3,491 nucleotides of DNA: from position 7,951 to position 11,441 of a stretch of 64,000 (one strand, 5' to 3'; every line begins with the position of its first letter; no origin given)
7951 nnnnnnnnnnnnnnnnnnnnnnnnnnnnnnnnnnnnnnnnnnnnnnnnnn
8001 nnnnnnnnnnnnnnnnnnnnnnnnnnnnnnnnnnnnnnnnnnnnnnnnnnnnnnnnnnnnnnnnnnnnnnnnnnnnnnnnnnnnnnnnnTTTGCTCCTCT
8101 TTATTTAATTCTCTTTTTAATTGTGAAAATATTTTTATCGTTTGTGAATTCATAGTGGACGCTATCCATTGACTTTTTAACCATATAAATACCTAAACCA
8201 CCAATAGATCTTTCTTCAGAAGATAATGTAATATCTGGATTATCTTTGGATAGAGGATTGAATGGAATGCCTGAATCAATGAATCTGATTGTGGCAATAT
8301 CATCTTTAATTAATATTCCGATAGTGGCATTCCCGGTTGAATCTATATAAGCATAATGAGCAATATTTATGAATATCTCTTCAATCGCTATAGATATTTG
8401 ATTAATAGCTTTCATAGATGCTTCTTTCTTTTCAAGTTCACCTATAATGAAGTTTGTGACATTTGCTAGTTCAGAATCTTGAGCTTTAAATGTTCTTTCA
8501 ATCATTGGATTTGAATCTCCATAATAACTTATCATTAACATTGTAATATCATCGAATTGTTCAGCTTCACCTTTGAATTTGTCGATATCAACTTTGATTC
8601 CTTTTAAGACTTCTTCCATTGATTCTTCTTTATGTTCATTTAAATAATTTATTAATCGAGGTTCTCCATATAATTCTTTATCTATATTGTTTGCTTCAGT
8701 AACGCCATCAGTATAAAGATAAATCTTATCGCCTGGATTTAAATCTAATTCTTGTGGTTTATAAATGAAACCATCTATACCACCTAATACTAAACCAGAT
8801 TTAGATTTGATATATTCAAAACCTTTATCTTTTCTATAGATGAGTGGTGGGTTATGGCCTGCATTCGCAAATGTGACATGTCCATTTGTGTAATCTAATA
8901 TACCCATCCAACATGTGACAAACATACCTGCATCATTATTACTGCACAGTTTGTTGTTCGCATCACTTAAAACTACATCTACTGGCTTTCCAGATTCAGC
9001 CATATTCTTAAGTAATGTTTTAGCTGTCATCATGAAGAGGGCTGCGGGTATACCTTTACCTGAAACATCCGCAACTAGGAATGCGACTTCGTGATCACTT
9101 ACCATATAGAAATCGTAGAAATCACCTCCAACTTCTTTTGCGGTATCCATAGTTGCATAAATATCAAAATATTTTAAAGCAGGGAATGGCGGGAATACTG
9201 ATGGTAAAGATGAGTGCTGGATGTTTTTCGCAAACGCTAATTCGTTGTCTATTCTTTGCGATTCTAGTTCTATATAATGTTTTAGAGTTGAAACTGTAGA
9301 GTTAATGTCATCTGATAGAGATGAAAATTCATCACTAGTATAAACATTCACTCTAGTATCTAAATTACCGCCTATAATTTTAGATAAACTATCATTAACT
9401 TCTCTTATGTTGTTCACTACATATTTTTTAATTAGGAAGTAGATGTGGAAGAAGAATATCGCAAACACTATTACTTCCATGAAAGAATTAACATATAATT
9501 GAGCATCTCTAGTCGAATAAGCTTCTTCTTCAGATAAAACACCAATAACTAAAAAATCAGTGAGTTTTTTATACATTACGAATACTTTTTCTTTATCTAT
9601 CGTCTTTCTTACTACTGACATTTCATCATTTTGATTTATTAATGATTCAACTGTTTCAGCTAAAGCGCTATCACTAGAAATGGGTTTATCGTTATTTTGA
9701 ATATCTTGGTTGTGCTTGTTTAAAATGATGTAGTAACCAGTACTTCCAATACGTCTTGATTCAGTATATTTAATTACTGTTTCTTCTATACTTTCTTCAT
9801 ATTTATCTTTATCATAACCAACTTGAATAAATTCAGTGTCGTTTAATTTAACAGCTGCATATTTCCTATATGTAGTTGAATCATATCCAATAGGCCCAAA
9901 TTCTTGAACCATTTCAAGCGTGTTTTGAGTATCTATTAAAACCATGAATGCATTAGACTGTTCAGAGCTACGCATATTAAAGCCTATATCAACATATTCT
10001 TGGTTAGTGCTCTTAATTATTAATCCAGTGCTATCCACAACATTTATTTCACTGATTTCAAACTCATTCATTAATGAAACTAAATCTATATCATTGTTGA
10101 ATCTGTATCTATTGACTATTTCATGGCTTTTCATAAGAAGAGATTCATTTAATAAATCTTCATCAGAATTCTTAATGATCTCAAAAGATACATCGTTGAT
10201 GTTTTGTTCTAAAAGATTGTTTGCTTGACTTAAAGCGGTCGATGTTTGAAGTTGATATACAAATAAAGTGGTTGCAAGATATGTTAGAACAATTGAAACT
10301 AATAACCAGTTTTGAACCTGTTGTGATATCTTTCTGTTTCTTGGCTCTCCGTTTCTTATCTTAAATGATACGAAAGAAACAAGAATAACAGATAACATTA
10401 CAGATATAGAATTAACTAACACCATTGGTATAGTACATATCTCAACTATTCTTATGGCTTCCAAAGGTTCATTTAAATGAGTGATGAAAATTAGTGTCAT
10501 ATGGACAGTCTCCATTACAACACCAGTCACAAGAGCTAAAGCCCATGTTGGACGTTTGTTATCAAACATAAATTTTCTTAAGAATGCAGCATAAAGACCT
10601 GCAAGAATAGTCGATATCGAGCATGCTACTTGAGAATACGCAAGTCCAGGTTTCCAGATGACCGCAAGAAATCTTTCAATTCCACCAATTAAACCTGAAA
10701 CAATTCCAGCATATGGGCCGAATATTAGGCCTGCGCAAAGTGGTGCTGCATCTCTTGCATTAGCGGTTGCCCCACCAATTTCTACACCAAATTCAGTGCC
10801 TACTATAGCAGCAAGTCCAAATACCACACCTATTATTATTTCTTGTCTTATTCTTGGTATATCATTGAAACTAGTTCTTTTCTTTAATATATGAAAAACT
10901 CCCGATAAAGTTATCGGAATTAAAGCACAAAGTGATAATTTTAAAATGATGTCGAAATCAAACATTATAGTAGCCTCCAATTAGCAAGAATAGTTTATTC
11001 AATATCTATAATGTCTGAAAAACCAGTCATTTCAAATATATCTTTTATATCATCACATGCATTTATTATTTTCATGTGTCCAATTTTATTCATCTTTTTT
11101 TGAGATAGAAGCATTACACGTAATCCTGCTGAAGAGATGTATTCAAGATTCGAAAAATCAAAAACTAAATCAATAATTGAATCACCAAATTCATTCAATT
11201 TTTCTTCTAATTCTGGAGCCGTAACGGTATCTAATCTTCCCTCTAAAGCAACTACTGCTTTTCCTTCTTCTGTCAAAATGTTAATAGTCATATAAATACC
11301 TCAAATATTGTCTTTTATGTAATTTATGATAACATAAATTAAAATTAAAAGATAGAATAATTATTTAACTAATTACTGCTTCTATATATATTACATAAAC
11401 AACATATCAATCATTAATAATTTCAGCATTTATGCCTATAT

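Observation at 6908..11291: Sigma-less partner-switching operon ending in a STAS-kinase fusion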

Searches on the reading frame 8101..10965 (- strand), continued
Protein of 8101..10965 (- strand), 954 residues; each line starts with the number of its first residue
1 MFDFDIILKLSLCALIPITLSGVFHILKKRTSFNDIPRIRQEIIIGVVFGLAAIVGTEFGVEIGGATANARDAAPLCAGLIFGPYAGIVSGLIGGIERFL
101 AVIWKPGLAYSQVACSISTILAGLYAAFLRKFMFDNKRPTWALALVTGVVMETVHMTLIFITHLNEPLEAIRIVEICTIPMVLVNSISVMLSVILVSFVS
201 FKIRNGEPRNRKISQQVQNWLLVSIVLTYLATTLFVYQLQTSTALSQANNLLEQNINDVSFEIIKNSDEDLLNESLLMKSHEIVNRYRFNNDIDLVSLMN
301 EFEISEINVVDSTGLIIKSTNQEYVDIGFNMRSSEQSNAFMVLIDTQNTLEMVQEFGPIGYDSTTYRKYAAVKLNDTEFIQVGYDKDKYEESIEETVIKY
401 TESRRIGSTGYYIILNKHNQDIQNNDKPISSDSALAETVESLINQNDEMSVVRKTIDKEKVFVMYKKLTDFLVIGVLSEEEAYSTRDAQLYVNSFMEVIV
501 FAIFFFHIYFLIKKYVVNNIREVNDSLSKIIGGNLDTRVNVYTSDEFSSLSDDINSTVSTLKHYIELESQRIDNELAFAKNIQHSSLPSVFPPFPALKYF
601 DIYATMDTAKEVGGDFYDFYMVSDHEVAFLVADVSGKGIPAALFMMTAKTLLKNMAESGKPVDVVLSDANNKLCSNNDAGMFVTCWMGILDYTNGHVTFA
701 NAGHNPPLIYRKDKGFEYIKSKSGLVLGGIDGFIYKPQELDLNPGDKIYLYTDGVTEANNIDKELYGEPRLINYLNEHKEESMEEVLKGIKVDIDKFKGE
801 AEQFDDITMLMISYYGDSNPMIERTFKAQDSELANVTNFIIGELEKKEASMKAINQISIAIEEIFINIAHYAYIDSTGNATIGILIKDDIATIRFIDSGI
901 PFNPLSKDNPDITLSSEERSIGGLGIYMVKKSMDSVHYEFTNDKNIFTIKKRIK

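Call 83: predict_structure(alignment_id=A3)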
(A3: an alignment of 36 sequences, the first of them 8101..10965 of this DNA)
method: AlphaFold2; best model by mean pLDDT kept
length: 954 residues; sequences in the alignment: 36
mean_pLDDT: 83.8   pTM: 0.47
mean pLDDT of the five models: 83.8, 82.3, 80.2, 79.9, 76.7
residues with pLDDT >= 90: 248; 70-90: 625; 50-70: 75; < 50: 6
segments of 3 or more residues with pLDDT < 50: 104-107
pLDDT, mean of each block of 10 residues (from residue 1): 75 89 89 89 94 86 75 93 94 88 53 85 93 84 91 90 79 85 92 88 56 76 88 90 91 91 76 78 87 86 87 88 80 84 85 83 83 87 84 80 82 83 68 73 77 84 87 89 85 89 88 85 87 85 84 88 78 71 70 76 85 83 88 84 87 89 92 83 92 89 91 85 82 88 89 90 89 91 90 90 87 73 85 91 87 88 87 81 84 88 68 56 67 84 83 84
secondary structure, 60 per line:
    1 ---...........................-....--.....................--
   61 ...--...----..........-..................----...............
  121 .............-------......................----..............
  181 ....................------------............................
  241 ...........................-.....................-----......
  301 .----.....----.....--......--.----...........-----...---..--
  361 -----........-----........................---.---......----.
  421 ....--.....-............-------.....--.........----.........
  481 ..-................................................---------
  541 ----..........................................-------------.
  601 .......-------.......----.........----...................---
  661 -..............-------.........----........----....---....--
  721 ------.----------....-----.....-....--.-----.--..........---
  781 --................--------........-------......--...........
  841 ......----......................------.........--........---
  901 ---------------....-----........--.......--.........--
elements in order (helices of 4 or more, strands of 3 or more residues): H4-30 H32-35 H38-58 E61-63 E66-68 H73-82 H84-101 H106-133 H141-162 H167-200 H213-267 H269-289 H295-301 E306-310 E315-319 H322-327 H335-345 E351-353 E366-373 E379-385 H386-402 E410-415 H433-444 E452-456 E459-467 E472-478 H479-482 H484-531 H545-586 E600-607 E615-621 E626-634 H639-657 H662-675 E683-691 E696-703 E708-711 E715-718 E738-741 E747-751 H753-756 H768-777 H783-798 E807-814 E822-827 H830-846 H851-872 E879-887 E890-897 H916-919 H925-932 E935-941 E944-952

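Call 85: fold_search(model_id=the predicted structure, library=pdb)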
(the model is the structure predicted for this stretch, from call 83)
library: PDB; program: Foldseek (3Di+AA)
matches with E <= 10: 619; with E <= 0.001: 126
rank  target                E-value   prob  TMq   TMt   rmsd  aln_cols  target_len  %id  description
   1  3ke6_A                6.5e-16  1.00  0.21  0.55  11.4       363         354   21  The crystal structure of the RsbU and RsbW domains of Rv1364c from Mycobacterium tuberculosis (released 2010-11-10)
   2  3ke6_B                1.1e-15  1.00  0.21  0.57  11.7       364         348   21  The crystal structure of the RsbU and RsbW domains of Rv1364c from Mycobacterium tuberculosis (released 2010-11-10)
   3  3f7a_B                3.5e-11  1.00  0.23  0.53   5.1       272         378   22  Structure of Orthorhombic crystal form of Pseudomonas aeruginosa RssB (released 2009-11-24)
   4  3f79_B                3.8e-11  1.00  0.21  0.81   3.6       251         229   22  Structure of pseudo-centered cell crystal form of the C-terminal phosphatase domain of P. aeruginosa RssB (released 2009-11-24)
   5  6k4e_B                3.9e-11  1.00  0.24  0.85   3.0       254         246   23  SiaA-PP2C domain of Pseudomonas aeruginosa (released 2019-06-26)
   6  3f79_D                5.5e-11  1.00  0.21  0.79   4.0       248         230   23  Structure of pseudo-centered cell crystal form of the C-terminal phosphatase domain of P. aeruginosa RssB (released 2009-11-24)
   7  3f79_F                5.8e-11  1.00  0.20  0.76   4.9       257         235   22  Structure of pseudo-centered cell crystal form of the C-terminal phosphatase domain of P. aeruginosa RssB (released 2009-11-24)
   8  3eq2_B                8.1e-11  1.00  0.21  0.49   7.7       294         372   21  Structure of Hexagonal Crystal form of Pseudomonas aeruginosa RssB (released 2009-10-20)
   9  3es2_A                9.6e-11  1.00  0.19  0.75   6.6       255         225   23  Structure of the C-terminal phosphatase domain of P. aeruginonsa RssB (released 2009-10-20)
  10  3f79_E                1.2e-10  1.00  0.19  0.72   5.5       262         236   22  Structure of pseudo-centered cell crystal form of the C-terminal phosphatase domain of P. aeruginosa RssB (released 2009-11-24)
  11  6k4e_A                1.7e-10  1.00  0.23  0.83   3.0       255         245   23  SiaA-PP2C domain of Pseudomonas aeruginosa (released 2019-06-26)
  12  3eq2_A                1.9e-10  1.00  0.20  0.50   8.7       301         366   20  Structure of Hexagonal Crystal form of Pseudomonas aeruginosa RssB (released 2009-10-20)
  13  3f79_C                2.9e-10  1.00  0.21  0.80   3.7       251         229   22  Structure of pseudo-centered cell crystal form of the C-terminal phosphatase domain of P. aeruginosa RssB (released 2009-11-24)
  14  3f7a_A                2.0e-09  1.00  0.21  0.51   8.4       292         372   21  Structure of Orthorhombic crystal form of Pseudomonas aeruginosa RssB (released 2009-11-24)
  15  3f79_A                8.7e-09  1.00  0.21  0.80   3.8       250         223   23  Structure of pseudo-centered cell crystal form of the C-terminal phosphatase domain of P. aeruginosa RssB (released 2009-11-24)
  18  9a65_B                2.0e-08  1.00  0.23  0.31  10.1       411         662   13  Integrative model of YVAQ-MCPB by crosslinking MS and deep learning (released 2024-09-18)
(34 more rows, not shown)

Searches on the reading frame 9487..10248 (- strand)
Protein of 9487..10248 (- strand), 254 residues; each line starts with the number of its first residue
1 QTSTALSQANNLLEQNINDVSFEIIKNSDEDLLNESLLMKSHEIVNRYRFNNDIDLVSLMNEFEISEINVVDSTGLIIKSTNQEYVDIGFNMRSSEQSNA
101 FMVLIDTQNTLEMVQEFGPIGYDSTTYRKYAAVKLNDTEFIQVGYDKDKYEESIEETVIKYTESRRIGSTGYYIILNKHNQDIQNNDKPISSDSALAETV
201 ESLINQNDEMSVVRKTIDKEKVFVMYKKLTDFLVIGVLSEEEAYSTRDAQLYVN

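Call 57: search_protein_families(library=pfam, proteins=[window:9487-10248:-], max_evalue=5)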
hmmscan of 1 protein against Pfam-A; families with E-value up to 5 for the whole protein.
window:9487-10248:- (254 aa): 2 families
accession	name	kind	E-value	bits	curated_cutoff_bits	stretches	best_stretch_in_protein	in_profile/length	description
PF23846.1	Cache_WalK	-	0.068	14.1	27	1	56-93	5-43/92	WalK sensor protein kinase Chache domain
PF20376.4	DUF6671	-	0.26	11.5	23.8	1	155-211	67-121/217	Domain of unknown function (DUF6671)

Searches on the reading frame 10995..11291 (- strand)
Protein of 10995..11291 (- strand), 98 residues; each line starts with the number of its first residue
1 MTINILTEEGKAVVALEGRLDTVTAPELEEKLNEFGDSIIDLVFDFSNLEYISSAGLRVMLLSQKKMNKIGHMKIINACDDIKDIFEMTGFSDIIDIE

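Call 3: search_protein_families(library=pfam, proteins=[window:10995-11291:-], max_evalue=0.01)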
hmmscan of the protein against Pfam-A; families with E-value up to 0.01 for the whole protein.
window:10995-11291:- (98 aa): 2 families
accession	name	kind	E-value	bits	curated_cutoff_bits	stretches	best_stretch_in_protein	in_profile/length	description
PF01740.26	STAS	-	1.5e-12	47.7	22.6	1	4-97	3-99/106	STAS domain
PF13466.11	STAS_2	-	2.2e-06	28.2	29.2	1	14-91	1-79/80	STAS domain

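Call 4: search_protein_families(library=ncbifam, proteins=[window:10995-11291:-], max_evalue=0.01)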
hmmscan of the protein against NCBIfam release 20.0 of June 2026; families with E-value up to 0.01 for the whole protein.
window:10995-11291:- (98 aa): 2 families
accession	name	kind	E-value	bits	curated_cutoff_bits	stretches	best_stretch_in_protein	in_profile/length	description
TIGR00377.1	ant_ant_sig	superfamily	3.7e-18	65.4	53.45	1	1-97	3-102/108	anti-sigma factor antagonist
TIGR02886.1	spore_II_AA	equivalog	3.4e-13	49.5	114.75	1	8-97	6-98/106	anti-sigma F factor antagonist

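Call 55: search_protein_families(library=padloc, proteins=[window:10995-11291:-], max_evalue=0.001)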
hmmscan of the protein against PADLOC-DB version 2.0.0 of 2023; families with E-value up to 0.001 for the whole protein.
window:10995-11291:- (98 aa): 0 families
